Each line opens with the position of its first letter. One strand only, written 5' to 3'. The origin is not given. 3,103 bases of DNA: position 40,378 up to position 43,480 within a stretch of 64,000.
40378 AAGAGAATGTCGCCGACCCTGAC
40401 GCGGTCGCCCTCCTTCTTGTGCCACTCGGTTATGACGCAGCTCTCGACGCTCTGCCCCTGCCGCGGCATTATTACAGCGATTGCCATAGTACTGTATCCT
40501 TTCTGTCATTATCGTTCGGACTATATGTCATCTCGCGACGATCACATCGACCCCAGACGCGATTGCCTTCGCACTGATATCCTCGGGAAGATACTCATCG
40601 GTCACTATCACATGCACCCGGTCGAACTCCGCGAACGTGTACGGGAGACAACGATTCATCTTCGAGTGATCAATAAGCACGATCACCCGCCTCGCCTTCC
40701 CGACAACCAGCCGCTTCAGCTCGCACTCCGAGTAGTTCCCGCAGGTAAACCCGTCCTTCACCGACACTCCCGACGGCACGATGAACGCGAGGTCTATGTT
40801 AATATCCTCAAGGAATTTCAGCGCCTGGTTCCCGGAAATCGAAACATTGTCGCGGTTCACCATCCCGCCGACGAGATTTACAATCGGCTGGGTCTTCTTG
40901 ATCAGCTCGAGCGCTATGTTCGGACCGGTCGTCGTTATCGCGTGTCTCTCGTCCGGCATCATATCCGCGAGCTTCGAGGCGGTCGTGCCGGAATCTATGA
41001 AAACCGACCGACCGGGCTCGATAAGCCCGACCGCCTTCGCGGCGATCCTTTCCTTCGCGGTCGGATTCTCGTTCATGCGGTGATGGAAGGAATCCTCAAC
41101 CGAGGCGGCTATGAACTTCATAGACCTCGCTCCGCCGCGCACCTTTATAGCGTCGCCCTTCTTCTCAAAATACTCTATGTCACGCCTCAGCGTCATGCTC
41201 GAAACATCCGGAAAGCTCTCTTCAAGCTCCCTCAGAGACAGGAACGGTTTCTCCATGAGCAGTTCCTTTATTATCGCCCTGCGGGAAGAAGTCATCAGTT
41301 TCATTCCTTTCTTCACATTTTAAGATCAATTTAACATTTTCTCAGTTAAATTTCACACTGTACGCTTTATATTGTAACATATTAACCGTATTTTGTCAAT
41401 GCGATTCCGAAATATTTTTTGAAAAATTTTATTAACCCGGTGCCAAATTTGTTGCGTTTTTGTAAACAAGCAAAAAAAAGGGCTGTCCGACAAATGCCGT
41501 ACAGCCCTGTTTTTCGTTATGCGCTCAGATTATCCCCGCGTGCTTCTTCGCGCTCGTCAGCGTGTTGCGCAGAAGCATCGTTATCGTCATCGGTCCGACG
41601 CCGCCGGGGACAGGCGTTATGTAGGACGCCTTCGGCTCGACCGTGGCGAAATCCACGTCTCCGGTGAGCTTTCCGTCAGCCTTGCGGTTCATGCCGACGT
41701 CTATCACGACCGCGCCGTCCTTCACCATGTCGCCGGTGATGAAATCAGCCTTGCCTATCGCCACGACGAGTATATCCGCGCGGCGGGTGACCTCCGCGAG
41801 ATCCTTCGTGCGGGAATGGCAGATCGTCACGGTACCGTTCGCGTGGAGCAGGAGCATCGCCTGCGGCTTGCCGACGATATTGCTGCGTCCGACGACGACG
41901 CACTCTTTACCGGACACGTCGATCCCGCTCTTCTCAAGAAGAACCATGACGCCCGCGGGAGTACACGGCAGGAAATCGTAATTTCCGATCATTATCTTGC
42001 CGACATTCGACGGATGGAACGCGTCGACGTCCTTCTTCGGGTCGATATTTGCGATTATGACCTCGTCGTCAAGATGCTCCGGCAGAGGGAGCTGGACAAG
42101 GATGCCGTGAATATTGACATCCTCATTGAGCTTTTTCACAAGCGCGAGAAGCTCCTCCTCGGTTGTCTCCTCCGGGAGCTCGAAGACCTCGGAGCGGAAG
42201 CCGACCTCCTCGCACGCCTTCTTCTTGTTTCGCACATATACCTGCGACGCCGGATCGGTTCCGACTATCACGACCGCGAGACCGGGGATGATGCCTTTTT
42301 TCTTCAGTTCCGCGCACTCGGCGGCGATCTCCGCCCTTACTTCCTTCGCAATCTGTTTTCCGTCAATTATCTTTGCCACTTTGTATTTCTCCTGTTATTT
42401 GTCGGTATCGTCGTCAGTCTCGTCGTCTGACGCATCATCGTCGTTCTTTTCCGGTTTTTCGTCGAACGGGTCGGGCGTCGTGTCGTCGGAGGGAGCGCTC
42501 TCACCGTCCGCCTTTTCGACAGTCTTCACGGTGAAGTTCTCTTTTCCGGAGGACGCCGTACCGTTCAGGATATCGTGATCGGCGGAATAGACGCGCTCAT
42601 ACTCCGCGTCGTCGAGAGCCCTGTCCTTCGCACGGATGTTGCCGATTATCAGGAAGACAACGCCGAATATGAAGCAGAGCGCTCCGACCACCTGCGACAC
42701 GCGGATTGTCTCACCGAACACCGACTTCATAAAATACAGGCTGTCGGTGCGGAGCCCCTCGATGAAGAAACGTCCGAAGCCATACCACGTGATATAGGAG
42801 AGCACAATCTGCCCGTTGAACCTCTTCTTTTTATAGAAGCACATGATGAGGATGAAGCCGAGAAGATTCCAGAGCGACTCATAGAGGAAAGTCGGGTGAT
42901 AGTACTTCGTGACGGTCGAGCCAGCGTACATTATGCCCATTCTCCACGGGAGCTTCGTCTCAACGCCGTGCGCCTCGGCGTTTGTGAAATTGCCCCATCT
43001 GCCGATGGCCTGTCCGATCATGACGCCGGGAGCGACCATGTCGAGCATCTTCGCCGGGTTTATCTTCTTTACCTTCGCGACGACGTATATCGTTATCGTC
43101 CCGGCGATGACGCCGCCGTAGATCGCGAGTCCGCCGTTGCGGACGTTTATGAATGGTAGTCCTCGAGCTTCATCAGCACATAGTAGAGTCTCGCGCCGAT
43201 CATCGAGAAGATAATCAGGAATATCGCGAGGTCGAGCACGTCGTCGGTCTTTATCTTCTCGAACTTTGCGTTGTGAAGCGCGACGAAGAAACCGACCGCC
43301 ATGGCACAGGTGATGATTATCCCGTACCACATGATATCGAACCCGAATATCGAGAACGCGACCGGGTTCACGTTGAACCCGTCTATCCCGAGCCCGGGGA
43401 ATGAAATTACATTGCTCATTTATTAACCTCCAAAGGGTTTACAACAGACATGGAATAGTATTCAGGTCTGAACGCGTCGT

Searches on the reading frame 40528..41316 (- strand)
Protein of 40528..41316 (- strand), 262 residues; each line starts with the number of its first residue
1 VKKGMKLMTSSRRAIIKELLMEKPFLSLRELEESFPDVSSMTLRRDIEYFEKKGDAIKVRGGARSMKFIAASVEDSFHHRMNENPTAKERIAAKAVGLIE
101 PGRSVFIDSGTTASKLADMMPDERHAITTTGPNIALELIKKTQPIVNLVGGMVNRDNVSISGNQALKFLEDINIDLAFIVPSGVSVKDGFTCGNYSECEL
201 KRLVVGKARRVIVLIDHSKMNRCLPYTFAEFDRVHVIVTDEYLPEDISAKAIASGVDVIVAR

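Call 35: search_protein_families(library=pfam, proteins=[window:40528-41316:-], max_evalue=0.0001)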
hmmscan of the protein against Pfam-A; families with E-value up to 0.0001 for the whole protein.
window:40528-41316:- (262 aa): 2 families
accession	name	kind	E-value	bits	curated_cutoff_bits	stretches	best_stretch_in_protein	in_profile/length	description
PF00455.28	DeoRC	-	5.4e-42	143.9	31.8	1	84-241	2-160/160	DeoR C terminal sensor domain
PF08220.18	HTH_DeoR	-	2.3e-10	40.5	21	1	12-66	1-54/57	DeoR-like helix-turn-helix domain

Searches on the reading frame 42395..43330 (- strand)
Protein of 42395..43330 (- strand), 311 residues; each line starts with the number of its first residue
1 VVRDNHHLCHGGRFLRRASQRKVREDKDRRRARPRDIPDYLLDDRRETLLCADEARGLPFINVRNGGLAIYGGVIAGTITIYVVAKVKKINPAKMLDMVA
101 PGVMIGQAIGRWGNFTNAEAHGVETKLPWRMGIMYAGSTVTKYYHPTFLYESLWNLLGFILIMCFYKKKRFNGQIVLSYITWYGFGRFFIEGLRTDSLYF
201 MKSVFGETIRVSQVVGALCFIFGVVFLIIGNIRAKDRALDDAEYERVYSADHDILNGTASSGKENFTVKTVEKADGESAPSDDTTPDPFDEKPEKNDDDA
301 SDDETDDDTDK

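Call 35: search_protein_families(library=pfam, proteins=[window:42395-43330:-], max_evalue=0.0001)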
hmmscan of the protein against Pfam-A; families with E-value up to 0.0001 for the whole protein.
window:42395-43330:- (311 aa): 1 family
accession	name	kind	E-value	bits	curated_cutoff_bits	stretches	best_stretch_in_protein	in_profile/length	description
PF01790.23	LGT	-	1.2e-53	182.4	24.9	1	60-229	76-240/240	Prolipoprotein diacylglyceryl transferase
